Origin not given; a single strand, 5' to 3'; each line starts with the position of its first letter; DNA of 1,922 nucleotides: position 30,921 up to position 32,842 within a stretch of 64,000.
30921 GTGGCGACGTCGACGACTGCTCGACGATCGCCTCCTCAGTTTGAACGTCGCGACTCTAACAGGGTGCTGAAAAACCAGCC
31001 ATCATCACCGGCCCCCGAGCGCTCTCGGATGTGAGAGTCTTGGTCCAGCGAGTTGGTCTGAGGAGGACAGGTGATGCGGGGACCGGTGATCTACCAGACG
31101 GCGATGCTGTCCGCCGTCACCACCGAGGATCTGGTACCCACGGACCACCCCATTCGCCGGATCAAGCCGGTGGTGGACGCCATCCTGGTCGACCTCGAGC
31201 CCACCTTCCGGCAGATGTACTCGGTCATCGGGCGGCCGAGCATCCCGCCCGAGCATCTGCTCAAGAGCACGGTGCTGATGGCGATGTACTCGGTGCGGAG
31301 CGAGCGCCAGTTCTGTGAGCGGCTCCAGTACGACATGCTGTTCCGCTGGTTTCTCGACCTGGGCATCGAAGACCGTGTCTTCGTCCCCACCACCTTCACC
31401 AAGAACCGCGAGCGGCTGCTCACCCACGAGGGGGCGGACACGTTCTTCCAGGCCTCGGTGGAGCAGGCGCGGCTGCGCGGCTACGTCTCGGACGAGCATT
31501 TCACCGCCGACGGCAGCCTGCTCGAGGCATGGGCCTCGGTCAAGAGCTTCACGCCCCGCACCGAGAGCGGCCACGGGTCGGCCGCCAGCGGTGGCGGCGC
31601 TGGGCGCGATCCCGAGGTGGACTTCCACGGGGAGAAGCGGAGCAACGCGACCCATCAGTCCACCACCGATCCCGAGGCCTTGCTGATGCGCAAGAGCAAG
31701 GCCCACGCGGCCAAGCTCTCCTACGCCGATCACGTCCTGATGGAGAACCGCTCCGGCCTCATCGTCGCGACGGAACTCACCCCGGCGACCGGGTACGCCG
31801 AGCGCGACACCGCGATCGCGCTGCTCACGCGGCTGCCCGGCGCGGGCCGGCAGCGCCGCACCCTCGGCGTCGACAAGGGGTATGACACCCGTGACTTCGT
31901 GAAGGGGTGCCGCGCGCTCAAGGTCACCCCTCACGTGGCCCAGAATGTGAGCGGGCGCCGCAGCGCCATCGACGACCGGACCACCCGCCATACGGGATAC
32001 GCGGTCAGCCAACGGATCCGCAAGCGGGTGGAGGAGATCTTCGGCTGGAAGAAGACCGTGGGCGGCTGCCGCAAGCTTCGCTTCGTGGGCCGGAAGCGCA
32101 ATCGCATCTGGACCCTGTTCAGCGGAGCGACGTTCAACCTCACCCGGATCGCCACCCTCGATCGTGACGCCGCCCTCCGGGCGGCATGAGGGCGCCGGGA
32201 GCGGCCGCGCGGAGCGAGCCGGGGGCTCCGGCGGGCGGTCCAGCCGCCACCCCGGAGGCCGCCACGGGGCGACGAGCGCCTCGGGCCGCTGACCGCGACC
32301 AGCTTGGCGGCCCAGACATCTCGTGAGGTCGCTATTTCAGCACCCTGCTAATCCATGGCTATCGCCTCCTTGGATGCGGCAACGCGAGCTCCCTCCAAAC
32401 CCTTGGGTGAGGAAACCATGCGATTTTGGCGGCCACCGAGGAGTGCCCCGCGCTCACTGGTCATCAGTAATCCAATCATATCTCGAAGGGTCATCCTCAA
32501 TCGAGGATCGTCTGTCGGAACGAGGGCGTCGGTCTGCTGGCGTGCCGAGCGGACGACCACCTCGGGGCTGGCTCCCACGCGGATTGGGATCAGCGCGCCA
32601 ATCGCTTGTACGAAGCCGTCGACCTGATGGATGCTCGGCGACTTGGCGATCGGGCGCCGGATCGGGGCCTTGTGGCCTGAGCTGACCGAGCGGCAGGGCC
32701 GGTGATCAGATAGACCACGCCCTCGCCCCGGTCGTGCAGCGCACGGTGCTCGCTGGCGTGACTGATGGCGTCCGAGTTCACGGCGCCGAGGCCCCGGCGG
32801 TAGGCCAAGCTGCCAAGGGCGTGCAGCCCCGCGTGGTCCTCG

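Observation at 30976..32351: Apparently recent IS5-family insertion with a CTAA target duplication placed exactly on a neighbouring gene's stop codon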

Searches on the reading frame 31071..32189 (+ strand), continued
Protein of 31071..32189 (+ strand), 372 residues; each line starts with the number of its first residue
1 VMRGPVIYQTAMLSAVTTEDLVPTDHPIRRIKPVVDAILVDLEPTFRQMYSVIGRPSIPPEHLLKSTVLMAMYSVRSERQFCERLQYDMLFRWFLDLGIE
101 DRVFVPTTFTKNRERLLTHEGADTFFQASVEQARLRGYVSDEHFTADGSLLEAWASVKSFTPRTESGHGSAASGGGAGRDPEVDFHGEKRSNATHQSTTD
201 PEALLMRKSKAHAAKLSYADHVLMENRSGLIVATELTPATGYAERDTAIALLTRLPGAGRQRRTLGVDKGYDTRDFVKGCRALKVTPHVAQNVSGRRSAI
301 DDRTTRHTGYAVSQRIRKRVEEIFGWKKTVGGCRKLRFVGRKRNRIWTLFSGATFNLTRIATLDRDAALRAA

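Call 51: search_dna_similar(query=window:31074-32186:+, collection=plasmids, mode=protein, max_rows=25)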
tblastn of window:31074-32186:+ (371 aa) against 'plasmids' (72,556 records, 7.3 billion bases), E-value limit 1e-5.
Records with a match: 1963; places in all: 3057; records where one place covers at least 80% of the query: 333.
Best place of each record, by identity: 60-80% 1; <60% 1962.
By first word of the organism name: Enterococcus 271; Escherichia 266; Klebsiella 211; Bacillus 148; Sinorhizobium 117; Ralstonia 97; Burkholderia 78; Acinetobacter 56; Pseudomonas 53; Salmonella 50; and 119 more.
By predicted mobility (MOB-suite, as given by PLSDB): conjugative 1097; non-mobilizable 481; mobilizable 385.
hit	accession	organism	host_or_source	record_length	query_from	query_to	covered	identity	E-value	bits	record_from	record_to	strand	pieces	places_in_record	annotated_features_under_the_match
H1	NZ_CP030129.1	Indioceanicola profundi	sediment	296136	1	359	97%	54.0%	1e-113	371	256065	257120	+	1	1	IS5 family transposase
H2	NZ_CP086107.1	Skermanella mucosa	single cell,crude oil contaminated ...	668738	1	359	97%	52.6%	2e-108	356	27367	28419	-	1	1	IS5 family transposase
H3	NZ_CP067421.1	Skermanella sp. TT6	Homo sapiens,single cell,skin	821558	1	359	97%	52.6%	9e-108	353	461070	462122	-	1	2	IS5 family transposase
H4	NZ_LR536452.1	Methylocella tundrae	-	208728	1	359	97%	52.5%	1e-102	339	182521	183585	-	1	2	IS5 family transposase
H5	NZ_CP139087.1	Methylocella tundrae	Single cell,tundra wetland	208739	1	359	97%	52.5%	1e-102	339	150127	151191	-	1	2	IS5 family transposase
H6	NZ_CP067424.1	Skermanella sp. TT6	Homo sapiens,single cell,skin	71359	1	359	97%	52.4%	2e-108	355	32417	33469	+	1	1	IS5 family transposase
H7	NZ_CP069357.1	Microvirga sp. VF16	Vachellia farnesiana,Cell culture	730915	1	359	97%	52.4%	1e-105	347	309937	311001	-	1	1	IS5 family transposase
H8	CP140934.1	Sinorhizobium meliloti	Medicago lupulina,whole organism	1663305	1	359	97%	52.1%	2e-108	355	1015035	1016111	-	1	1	IS5 family transposase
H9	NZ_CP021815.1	Sinorhizobium meliloti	Medicago truncatula,Single Cell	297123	1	359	97%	52.1%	2e-108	355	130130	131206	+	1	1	IS5 family transposase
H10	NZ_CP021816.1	Sinorhizobium meliloti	Medicago truncatula,Single Cell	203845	1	359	97%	52.1%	7e-108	354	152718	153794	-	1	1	IS5 family transposase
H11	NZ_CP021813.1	Sinorhizobium meliloti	Medicago truncatula,Single Cell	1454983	1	359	97%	52.1%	7e-108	354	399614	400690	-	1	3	none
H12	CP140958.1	Sinorhizobium meliloti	Medicago lupulina,whole organism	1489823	1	359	97%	52.1%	4e-107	352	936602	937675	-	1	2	IS5 family transposase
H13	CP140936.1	Sinorhizobium meliloti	Medicago lupulina,whole organism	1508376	1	359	97%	52.1%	4e-107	352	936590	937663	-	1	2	IS5 family transposase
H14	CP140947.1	Sinorhizobium meliloti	Medicago lupulina,whole organism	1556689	1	359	97%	52.1%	4e-107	352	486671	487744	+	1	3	IS5 family transposase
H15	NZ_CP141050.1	Microvirga lotononidis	-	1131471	1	359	97%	52.1%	2e-106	350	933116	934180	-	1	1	none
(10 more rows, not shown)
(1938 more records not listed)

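Call 58: find_encoding_contigs(protein=P0123, flank=2500, max_places=10)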
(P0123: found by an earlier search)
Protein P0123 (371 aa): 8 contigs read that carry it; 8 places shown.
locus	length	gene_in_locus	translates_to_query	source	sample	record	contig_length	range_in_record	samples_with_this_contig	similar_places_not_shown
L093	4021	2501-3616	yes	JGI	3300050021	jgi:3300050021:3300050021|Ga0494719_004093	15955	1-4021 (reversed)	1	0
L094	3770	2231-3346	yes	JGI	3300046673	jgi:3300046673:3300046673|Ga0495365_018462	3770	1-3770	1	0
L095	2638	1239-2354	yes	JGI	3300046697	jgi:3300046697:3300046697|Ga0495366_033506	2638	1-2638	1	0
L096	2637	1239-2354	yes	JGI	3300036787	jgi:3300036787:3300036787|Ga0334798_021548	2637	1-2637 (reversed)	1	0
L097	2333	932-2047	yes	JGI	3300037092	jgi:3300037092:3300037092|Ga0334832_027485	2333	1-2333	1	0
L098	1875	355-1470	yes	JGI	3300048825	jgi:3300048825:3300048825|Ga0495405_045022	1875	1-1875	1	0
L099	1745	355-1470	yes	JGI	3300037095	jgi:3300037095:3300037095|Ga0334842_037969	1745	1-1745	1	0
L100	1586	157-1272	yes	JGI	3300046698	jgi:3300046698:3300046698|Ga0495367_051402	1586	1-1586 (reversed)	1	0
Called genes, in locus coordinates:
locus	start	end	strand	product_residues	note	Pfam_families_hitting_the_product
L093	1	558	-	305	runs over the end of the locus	PF02219:MTHFR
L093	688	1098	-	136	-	PF01850:PIN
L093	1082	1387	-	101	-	PF02604:PhdYeFM_antitox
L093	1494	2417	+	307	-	PF08240:ADH_N, PF00107:ADH_zinc_N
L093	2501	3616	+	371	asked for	PF05598:DUF772, PF01609:DDE_Tnp_1, PF13751:DDE_Tnp_1_6 (faint)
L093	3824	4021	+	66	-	?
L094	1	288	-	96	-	?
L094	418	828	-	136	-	PF01850:PIN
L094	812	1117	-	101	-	PF02604:PhdYeFM_antitox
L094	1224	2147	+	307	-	PF08240:ADH_N, PF00107:ADH_zinc_N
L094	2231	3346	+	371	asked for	PF05598:DUF772, PF01609:DDE_Tnp_1, PF13751:DDE_Tnp_1_6 (faint)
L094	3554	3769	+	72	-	?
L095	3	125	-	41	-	?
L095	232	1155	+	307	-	PF08240:ADH_N, PF00107:ADH_zinc_N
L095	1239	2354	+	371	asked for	PF05598:DUF772, PF01609:DDE_Tnp_1, PF13751:DDE_Tnp_1_6 (faint)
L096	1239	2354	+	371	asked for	PF05598:DUF772, PF01609:DDE_Tnp_1, PF13751:DDE_Tnp_1_6 (faint)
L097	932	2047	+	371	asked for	PF05598:DUF772, PF01609:DDE_Tnp_1, PF13751:DDE_Tnp_1_6 (faint)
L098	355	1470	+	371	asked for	PF05598:DUF772, PF01609:DDE_Tnp_1, PF13751:DDE_Tnp_1_6 (faint)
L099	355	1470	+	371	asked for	PF05598:DUF772, PF01609:DDE_Tnp_1, PF13751:DDE_Tnp_1_6 (faint)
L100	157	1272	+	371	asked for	PF05598:DUF772, PF01609:DDE_Tnp_1, PF13751:DDE_Tnp_1_6 (faint)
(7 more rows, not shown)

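Call 59: find_encoding_contigs(protein=P0126, flank=2500, max_places=10)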
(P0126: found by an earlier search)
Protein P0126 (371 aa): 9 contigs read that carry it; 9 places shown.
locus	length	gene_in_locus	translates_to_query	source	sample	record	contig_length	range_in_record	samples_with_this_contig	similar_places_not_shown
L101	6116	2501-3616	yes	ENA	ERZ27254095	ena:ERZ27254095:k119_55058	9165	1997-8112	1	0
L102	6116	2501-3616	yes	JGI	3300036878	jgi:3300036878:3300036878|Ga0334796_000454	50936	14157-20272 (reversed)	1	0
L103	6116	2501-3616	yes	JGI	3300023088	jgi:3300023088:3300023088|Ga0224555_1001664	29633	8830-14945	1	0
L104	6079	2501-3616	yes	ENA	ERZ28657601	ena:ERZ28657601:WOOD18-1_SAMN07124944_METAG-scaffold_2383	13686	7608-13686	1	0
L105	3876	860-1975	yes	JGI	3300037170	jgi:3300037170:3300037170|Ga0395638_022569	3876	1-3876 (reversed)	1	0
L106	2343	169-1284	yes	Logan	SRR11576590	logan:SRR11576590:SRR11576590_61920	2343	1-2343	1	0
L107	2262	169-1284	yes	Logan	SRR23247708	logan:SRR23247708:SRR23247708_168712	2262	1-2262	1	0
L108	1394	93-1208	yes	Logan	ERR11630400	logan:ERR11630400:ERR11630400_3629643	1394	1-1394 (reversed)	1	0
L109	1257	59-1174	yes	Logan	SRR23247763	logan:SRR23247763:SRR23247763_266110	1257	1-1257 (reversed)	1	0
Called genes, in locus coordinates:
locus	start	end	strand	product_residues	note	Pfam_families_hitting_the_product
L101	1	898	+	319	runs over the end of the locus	PF14280:DUF4365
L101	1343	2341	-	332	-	PF13936:HTH_38, PF00665:rve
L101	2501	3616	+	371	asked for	PF05598:DUF772, PF01609:DDE_Tnp_1, PF13751:DDE_Tnp_1_6 (faint)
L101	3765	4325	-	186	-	-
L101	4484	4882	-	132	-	-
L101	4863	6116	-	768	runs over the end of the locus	?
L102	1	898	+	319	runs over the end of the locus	PF14280:DUF4365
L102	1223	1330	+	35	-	-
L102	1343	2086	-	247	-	PF00665:rve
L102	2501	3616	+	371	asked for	PF05598:DUF772, PF01609:DDE_Tnp_1, PF13751:DDE_Tnp_1_6 (faint)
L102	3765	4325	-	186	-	-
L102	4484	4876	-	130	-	-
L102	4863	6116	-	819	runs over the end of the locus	PF02463:SMC_N, PF13175:AAA_15, PF13476:AAA_23, PF13304:AAA_21 (faint)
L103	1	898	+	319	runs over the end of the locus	PF14280:DUF4365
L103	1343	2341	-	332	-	PF13936:HTH_38, PF00665:rve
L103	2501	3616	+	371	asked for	PF05598:DUF772, PF01609:DDE_Tnp_1, PF13751:DDE_Tnp_1_6 (faint)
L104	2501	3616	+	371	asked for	PF05598:DUF772, PF01609:DDE_Tnp_1, PF13751:DDE_Tnp_1_6 (faint)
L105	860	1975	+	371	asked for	PF05598:DUF772, PF01609:DDE_Tnp_1, PF13751:DDE_Tnp_1_6 (faint)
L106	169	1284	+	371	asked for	PF05598:DUF772, PF01609:DDE_Tnp_1, PF13751:DDE_Tnp_1_6 (faint)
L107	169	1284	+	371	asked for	PF05598:DUF772, PF01609:DDE_Tnp_1, PF13751:DDE_Tnp_1_6 (faint)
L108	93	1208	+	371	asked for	PF05598:DUF772, PF01609:DDE_Tnp_1, PF13751:DDE_Tnp_1_6 (faint)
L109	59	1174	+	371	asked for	PF05598:DUF772, PF01609:DDE_Tnp_1, PF13751:DDE_Tnp_1_6 (faint)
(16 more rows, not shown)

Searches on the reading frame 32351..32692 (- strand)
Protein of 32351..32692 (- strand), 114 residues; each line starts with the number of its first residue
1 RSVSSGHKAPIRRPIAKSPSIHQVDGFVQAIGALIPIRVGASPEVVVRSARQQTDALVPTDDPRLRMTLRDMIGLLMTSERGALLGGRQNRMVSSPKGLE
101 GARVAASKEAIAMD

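Call 44: search_protein_representatives(protein=window:32351-32692:-)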
Query: 114 residues. Proteins with E-value up to 0.001 (for the whole library): 4; up to 1e-10: 1; up to 1e-30: 1. The best 4 are listed.
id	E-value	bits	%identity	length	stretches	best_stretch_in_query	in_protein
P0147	5.4e-32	126.0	42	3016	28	77-102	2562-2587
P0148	1.5e-10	57.1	31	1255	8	15-78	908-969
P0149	5.4e-07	45.7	45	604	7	84-108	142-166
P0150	2.1e-04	37.4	29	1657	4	16-92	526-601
